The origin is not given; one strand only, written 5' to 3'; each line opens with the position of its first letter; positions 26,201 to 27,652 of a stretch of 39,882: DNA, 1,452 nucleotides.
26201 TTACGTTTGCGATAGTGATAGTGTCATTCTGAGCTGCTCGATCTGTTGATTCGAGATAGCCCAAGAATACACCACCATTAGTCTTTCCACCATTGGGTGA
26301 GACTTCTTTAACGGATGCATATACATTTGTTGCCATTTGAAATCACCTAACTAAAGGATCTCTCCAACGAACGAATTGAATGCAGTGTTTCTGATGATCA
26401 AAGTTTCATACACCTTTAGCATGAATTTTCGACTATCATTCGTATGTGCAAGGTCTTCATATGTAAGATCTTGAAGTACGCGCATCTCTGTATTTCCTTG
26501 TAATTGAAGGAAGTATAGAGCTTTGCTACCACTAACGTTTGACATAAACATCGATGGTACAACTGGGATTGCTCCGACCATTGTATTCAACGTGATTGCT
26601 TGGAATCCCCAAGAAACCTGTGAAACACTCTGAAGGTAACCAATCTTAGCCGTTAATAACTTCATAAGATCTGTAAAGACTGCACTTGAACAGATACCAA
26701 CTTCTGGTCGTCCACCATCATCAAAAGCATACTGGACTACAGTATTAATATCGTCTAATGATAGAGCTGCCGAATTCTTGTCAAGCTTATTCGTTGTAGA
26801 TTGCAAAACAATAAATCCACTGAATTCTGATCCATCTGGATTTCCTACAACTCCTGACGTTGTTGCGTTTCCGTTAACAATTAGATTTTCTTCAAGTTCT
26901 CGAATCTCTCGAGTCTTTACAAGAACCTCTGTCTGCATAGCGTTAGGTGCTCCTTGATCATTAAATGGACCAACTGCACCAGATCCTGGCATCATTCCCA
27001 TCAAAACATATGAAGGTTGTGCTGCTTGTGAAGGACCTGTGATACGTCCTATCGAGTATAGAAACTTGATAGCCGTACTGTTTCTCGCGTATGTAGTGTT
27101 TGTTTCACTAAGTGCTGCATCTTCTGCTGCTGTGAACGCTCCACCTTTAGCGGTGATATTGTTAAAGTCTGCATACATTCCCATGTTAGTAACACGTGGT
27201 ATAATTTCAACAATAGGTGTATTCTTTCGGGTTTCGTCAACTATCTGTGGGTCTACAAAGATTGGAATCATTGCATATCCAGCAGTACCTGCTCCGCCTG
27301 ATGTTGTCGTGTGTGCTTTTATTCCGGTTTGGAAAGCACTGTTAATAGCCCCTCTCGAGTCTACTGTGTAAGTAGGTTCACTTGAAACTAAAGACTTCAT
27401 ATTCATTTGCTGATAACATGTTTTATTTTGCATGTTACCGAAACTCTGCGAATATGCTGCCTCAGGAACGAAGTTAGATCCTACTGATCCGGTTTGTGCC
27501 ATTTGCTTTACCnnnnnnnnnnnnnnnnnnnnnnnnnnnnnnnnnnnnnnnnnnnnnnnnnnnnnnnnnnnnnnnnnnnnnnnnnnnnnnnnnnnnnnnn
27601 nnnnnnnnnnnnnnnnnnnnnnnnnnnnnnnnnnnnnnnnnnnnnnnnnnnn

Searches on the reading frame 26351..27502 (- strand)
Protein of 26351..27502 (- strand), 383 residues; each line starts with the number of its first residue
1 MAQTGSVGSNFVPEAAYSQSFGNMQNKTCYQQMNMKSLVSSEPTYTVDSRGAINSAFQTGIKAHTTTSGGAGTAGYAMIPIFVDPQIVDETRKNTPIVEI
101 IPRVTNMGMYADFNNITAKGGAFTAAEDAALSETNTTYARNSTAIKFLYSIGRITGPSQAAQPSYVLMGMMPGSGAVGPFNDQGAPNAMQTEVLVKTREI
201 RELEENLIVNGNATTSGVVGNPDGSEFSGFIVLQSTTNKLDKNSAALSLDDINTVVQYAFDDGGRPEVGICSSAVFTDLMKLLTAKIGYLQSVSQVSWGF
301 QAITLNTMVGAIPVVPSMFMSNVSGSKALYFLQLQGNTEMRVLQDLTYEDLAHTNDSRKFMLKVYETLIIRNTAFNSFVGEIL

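Call 14: find_homologous_proteins(query=window:26351-27502:-)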
Query window:26351-27502:- (383 aa): 1095 proteins with E <= 0.001 among 4820 candidates; the best 120 are listed.
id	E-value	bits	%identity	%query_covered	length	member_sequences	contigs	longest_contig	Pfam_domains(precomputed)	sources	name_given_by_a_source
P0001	9.8e-194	661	77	100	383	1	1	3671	PF17236.9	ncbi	-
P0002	1.1e-190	651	75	100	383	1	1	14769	PF17236.9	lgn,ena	-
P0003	7.8e-190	649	74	100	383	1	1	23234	PF17236.9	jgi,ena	jgi:hypothetical protein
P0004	1.5e-184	631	73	98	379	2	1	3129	PF17236.9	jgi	-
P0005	2.0e-174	598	69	100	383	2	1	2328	PF17236.9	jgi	-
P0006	2.8e-171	588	68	99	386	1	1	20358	PF17236.9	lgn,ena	-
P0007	6.6e-171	586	69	99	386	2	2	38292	PF17236.9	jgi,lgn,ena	-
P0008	1.9e-170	585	68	100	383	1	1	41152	PF17236.9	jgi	jgi:hypothetical protein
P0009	3.3e-170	584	68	99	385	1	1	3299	PF17236.9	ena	-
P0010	2.7e-167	575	68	100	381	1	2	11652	PF17236.9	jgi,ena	-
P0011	5.2e-163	560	69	100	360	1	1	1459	PF17236.9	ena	-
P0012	4.9e-162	557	67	100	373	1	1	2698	PF17236.9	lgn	-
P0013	2.2e-161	555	66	100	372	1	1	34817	PF17236.9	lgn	-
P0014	4.2e-161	554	66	100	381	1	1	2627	PF17236.9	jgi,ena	-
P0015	5.3e-161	554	66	100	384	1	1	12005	PF17236.9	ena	-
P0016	6.2e-160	550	65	99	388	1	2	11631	PF17236.9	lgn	-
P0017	6.7e-160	550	63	98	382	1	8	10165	PF17236.9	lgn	-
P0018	1.0e-159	550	65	100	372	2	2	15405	PF17236.9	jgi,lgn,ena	-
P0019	2.7e-159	548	65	100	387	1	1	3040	PF17236.9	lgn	-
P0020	2.2e-157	542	67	99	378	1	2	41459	PF25209.3,PF17236.9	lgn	-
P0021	3.2e-157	541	67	97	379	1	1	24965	PF17236.9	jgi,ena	-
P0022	1.2e-156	539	65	96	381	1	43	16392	PF17236.9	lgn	-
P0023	1.3e-156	539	66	96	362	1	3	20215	PF17236.9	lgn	-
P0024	1.4e-156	539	64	100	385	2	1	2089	PF17236.9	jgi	jgi:hypothetical protein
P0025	2.6e-156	538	64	100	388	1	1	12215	PF17236.9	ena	-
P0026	5.7e-156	537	64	100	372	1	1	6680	PF17236.9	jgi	jgi:hypothetical protein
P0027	2.3e-155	535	65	100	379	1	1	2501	PF17236.9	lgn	-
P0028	1.4e-154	533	64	100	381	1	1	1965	PF17236.9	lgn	-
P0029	2.6e-154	532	64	100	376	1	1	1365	PF17236.9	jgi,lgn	-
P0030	5.5e-154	531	65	99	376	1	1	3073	PF17236.9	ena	-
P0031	5.8e-154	531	68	96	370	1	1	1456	PF17236.9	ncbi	-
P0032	8.9e-154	530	65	100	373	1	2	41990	PF17236.9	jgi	-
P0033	1.5e-153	529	67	97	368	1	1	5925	PF17236.9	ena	-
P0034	3.8e-153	528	65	100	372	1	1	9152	PF17236.9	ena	-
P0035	5.2e-153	528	70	88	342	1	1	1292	PF17236.9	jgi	jgi:hypothetical protein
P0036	1.9e-152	526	66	100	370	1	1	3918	PF17236.9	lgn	-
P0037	2.3e-152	525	65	100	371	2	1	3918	PF17236.9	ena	-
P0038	5.4e-152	524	64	100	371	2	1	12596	PF17236.9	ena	-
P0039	1.4e-151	523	64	99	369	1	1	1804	PF17236.9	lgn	-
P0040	1.7e-151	523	64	100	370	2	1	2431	PF17236.9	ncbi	-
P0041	1.8e-151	523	63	100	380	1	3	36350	PF17236.9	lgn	-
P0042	1.9e-151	522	63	99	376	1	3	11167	PF17236.9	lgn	-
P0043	2.2e-151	522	65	100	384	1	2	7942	PF17236.9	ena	-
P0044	3.0e-151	522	64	100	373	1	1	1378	PF17236.9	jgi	-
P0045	3.9e-151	521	64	100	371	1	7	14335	PF17236.9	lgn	-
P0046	5.7e-151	521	65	100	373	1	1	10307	PF17236.9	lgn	-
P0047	6.4e-151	521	62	100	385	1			PF17236.9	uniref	uniref:Putative major capsid protein n=1 Tax=viral metagenome TaxID=1070528 RepID=A0A6M3LEV3_9ZZZZ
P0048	1.9e-150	519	64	100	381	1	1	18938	PF17236.9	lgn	-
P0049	5.8e-150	518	63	100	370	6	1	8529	PF17236.9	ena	-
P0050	6.1e-150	517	65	99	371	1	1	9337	PF17236.9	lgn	-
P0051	7.3e-150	517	64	99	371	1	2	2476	PF17236.9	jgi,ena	-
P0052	7.9e-150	517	64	99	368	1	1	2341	PF17236.9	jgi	-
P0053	8.0e-150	517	65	96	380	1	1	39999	PF17236.9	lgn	-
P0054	1.5e-149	516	65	96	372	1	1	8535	PF17236.9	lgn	-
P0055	2.6e-149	515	63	99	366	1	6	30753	PF17236.9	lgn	-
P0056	2.6e-149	515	64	99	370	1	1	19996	PF17236.9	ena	-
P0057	3.2e-149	515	64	98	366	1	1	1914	PF17236.9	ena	-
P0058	3.4e-149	515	63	100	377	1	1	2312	PF17236.9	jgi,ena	-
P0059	3.7e-149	515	63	100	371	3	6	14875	PF17236.9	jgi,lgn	-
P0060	5.0e-149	514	63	100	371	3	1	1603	PF17236.9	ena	-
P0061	1.1e-148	513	64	99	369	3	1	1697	PF17236.9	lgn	-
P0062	2.4e-148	512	63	100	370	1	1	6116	PF17236.9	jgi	-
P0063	2.5e-148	512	63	99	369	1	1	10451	PF17236.9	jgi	-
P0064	5.7e-148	511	65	96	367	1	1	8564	PF17236.9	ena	-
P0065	6.1e-148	511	64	100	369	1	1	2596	PF17236.9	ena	-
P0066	6.2e-148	511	63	100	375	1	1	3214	PF17236.9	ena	-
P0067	6.8e-148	511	64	99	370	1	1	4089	PF17236.9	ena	-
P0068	7.1e-148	511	60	100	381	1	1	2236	PF17236.9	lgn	-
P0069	9.8e-148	510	61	100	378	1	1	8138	PF05065.20,PF17236.9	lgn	-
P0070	1.6e-147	510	63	100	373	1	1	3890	PF17236.9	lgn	-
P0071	1.7e-147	509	62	99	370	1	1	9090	PF17236.9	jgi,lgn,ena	-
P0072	1.7e-147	509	61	100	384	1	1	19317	PF17236.9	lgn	-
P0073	2.1e-147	509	63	100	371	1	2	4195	PF17236.9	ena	-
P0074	4.3e-147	508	64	100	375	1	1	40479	PF17236.9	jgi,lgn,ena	-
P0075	5.0e-147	508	63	97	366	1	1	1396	PF17236.9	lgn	-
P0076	5.0e-147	508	62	99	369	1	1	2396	PF17236.9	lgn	-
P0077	7.0e-147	507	63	96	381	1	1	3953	PF17236.9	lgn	-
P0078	9.3e-147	507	62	100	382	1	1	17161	PF05065.20,PF17236.9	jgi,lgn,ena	-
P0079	9.4e-147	507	60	100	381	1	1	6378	PF17236.9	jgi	-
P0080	1.0e-146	507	61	100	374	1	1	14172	PF17236.9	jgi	-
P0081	1.2e-146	507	65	96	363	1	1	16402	PF17236.9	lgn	-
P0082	1.3e-146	507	62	100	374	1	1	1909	PF17236.9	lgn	-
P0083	1.7e-146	506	63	99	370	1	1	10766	PF17236.9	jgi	-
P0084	1.9e-146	506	62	99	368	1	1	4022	PF17236.9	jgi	jgi:hypothetical protein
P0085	7.1e-146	504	62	98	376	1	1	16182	PF17236.9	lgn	-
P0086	7.4e-146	504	62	100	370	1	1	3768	PF17236.9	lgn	-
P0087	7.7e-146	504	63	100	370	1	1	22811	PF17236.9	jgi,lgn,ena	-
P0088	7.8e-146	504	62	100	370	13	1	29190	PF17236.9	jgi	-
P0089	8.0e-146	504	63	100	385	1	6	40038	PF17236.9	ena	-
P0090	1.0e-145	504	64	96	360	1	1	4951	PF17236.9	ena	-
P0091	1.3e-145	503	64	97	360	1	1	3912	PF17236.9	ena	-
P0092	1.3e-145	503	62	100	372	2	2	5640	PF17236.9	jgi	jgi:hypothetical protein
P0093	2.3e-145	502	61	99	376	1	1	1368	PF05065.20,PF17236.9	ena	-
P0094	3.1e-145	502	63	100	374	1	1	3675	PF17236.9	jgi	-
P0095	3.3e-145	502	62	99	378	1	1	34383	PF17236.9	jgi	-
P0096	3.6e-145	502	62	100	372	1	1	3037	PF17236.9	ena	-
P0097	4.4e-145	501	62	99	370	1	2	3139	PF17236.9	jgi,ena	jgi:hypothetical protein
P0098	4.9e-145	501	63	100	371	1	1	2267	PF17236.9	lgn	-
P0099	5.4e-145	501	63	100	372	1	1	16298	PF17236.9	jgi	-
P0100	8.9e-145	500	62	100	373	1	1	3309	PF17236.9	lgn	-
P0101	1.0e-144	500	62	99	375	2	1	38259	PF17236.9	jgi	-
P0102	1.5e-144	500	63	98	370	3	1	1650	PF17236.9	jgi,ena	-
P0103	1.9e-144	499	60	100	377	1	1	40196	PF05065.20,PF17236.9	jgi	-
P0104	2.2e-144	499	62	99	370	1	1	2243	PF17236.9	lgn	-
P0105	2.3e-144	499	63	96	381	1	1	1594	PF17236.9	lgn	-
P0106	2.8e-144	499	63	100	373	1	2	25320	PF17236.9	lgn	-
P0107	4.4e-144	498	64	96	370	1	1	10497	PF17236.9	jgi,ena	-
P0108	1.1e-143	497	62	99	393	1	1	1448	PF05065.20,PF17236.9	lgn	-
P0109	1.3e-143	497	61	100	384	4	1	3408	PF17236.9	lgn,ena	-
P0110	1.3e-143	497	62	98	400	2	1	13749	PF25209.3,PF17236.9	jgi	-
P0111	1.4e-143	497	62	99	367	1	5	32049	PF17236.9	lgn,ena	-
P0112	1.5e-143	496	62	98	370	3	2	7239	PF17236.9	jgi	jgi:hypothetical protein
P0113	2.6e-143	496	60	100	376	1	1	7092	PF17236.9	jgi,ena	-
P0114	8.3e-143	494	61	100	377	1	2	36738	PF17236.9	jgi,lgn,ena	-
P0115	9.0e-143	494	62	100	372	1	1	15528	PF17236.9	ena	-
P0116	2.1e-142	493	63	100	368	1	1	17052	PF17236.9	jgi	jgi:hypothetical protein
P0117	2.2e-142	493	61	100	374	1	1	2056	PF17236.9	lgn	-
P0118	2.7e-142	492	63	100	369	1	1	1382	PF17236.9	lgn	-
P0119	3.5e-142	492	62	100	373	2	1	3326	PF17236.9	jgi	-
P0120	4.0e-142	492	61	96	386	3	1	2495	PF17236.9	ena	-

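Call 19: find_encoding_contigs(protein=window:26351-27502:-, flank=10000, max_places=3)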
Protein window:26351-27502:- (383 aa): no gene with exactly this product is on record in the collection.

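Call 20: find_encoding_contigs(protein=P0008, flank=10000, max_places=2)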
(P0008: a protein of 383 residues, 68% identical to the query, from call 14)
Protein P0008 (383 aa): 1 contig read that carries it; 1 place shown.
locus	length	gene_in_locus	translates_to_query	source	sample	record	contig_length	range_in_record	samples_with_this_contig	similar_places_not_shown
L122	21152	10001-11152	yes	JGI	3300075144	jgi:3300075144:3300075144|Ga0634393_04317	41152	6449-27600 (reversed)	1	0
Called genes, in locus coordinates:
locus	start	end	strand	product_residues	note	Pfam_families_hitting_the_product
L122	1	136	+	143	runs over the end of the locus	-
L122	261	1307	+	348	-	-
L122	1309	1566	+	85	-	-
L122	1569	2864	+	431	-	PF13385:Laminin_G_3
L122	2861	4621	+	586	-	-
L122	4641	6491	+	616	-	-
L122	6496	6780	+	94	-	-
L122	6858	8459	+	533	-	PF04860:Phage_portal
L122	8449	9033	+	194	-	PF04233:Phage_Mu_F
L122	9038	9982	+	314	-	PF04586:Peptidase_S78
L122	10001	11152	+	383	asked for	PF17236:SU10_MCP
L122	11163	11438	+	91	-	-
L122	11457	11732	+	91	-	-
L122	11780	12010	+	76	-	-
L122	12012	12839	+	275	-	-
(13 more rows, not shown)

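Call 21: find_encoding_contigs(protein=P0007, flank=10000, max_places=2)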
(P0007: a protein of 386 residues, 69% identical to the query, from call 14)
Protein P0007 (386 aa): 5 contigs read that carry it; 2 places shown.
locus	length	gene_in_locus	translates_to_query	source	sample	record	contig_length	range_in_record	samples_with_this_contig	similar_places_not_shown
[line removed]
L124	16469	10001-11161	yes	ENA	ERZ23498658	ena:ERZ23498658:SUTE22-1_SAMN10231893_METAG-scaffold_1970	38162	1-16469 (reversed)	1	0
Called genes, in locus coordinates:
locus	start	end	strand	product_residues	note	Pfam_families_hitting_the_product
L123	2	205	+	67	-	?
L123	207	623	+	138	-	-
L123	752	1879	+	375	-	-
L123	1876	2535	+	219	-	-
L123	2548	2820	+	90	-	-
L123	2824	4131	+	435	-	PF13385:Laminin_G_3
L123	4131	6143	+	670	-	PF13385:Laminin_G_3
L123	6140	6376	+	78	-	-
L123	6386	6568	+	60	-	-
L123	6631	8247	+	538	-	PF04860:Phage_portal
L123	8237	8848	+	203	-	PF04233:Phage_Mu_F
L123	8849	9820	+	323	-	-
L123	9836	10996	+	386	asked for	PF17236:SU10_MCP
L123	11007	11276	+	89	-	-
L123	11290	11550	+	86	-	-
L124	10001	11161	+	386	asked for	PF17236:SU10_MCP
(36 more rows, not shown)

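Call 22: find_encoding_contigs(protein=P0003, flank=10000, max_places=2)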
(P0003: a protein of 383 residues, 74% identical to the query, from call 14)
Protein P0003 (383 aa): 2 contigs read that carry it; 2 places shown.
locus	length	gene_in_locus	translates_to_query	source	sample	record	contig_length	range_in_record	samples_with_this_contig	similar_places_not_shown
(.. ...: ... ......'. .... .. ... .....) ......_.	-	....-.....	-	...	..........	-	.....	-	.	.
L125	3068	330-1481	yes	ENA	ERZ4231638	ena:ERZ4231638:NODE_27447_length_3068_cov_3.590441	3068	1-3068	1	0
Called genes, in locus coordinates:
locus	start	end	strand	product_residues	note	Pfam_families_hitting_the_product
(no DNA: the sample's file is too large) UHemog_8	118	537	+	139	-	-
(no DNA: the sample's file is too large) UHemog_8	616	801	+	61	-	-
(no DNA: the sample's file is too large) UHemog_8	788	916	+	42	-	-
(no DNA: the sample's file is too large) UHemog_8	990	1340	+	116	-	-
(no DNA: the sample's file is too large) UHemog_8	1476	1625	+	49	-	PF26358:EcdD_BsdD_detox (weak)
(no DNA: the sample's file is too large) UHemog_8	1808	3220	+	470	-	-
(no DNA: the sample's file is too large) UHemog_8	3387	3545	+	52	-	-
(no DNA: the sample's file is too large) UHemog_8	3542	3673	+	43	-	-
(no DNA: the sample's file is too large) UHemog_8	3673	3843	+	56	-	-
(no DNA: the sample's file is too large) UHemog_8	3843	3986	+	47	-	-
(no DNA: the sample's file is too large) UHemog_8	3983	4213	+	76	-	-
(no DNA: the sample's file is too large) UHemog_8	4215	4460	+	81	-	-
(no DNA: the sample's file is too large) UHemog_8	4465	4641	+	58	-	-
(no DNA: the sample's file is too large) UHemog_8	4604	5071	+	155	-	-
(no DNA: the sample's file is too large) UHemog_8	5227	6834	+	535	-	PF04860:Phage_portal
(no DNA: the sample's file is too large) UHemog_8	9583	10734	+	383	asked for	PF17236:SU10_MCP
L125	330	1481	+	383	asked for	PF17236:SU10_MCP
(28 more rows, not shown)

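Call 23: find_encoding_contigs(protein=P0002, flank=10000, max_places=2)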
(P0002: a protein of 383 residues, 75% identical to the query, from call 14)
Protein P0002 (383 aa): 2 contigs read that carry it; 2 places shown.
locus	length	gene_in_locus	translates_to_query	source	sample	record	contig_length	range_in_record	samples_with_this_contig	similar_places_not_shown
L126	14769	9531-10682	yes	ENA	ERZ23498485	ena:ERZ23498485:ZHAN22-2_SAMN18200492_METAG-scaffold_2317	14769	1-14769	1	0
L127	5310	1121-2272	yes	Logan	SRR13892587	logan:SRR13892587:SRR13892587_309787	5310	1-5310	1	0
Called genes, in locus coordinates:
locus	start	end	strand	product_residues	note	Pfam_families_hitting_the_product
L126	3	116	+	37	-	?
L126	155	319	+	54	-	-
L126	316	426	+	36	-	-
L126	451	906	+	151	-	-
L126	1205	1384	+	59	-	-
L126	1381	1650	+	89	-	-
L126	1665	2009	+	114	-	-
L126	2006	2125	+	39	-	-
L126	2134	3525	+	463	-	-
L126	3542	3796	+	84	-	-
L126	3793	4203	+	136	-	-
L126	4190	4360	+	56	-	-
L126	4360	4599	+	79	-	-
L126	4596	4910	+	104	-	-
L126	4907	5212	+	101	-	-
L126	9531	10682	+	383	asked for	PF17236:SU10_MCP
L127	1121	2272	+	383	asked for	PF17236:SU10_MCP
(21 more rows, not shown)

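Call 29: find_related_loci(query=A1, collection=genome_contigs, flank=10000)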
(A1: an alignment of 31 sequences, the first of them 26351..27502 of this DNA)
Query A1 (383 aa) in genome_contigs; peptide patterns used: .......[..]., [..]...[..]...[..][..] (x = any residue, [..] = any of these).
244 stretches matched a pattern; 10 encode a relative of the query (tblastn E <= 1e-3); 10 distinct loci.
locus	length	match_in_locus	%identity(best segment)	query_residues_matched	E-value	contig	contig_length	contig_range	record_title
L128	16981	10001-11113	58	1-382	7e-142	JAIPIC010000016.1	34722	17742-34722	MAG: Candidatus Woesearchaeota archaeon isolate Tobar13.5m-G65 Tobar13-5m-C1381, whole genome shotgun sequence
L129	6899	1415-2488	59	17-382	1e-141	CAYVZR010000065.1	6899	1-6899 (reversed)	MAG TPA_asm: uncultured Candidatus Izemoplasmatales bacterium isolate SRP191223_co2_75 genome assembly, contig: NODE_115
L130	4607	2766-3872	54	1-382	1e-128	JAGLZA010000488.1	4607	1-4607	MAG: candidate division WOR-3 bacterium isolate RS_13_48 ZL320.bin.48.fa_488, whole genome shotgun sequence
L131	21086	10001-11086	52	16-382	5e-110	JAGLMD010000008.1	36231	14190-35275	MAG: Nanoarchaeota archaeon isolate RS_5_44 ROV157_5.bin.44.fa_8, whole genome shotgun sequence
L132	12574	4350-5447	50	15-382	5e-109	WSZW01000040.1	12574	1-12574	MAG: archaeon isolate GLR112 c_000000247360, whole genome shotgun sequence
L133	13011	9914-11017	51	14-379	1e-104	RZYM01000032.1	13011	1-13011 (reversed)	MAG: Bacteroidia bacterium isolate INTA.AUR.014 contig-100_2180, whole genome shotgun sequence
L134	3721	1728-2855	50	1-382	2e-104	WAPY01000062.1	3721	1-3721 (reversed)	MAG: Candidatus Woesearchaeota archaeon isolate S145_55_esom k151_250388, whole genome shotgun sequence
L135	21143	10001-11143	49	1-382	4e-107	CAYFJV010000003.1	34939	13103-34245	MAG TPA_asm: uncultured Methanosarcinales archaeon isolate ERP019367_co1_128 genome assembly, contig: NODE_1221_length_3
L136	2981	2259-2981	49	2-253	3e-57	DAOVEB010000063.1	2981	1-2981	MAG TPA_asm: Candidatus Parvarchaeota archaeon isolate CSMAG_1072 CSMAG_1072_k141_1463819_length_2981_cov_15.0000, whole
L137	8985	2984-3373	61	76-202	5e-46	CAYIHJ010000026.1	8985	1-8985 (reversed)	MAG TPA_asm: Candidatus Woesearchaeota archaeon isolate ERP119705_co22_52 genome assembly, contig: NODE_6083_length_8985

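Call 43: list_cluster_members(proteins=[P0001, P0031, P0040, P0174, P0187, P0201, P0203])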
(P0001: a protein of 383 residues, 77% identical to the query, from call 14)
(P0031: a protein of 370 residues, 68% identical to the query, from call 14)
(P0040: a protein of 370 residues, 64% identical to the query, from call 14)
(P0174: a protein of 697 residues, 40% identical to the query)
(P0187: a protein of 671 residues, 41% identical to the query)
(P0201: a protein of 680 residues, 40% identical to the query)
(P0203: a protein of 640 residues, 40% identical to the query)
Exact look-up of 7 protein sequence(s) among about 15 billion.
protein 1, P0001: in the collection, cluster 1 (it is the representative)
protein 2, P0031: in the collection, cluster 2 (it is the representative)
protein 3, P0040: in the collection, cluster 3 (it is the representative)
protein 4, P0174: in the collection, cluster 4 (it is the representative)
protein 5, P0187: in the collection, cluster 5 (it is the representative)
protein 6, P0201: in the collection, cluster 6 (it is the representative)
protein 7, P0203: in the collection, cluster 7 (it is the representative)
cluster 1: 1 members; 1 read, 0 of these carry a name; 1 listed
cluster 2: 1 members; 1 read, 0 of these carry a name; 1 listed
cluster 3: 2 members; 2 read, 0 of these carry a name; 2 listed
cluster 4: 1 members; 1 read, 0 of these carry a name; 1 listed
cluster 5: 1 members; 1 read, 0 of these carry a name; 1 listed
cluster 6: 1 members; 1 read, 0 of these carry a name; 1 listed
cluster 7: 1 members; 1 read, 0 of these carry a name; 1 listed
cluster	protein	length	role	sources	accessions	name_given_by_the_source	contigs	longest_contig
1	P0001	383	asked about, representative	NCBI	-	-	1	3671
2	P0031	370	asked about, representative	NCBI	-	-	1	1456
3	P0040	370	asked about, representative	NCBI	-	-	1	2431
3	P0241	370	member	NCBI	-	-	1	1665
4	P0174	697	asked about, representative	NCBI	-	-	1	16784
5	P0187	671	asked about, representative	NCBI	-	-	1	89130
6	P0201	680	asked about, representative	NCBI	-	-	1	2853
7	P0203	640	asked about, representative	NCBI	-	-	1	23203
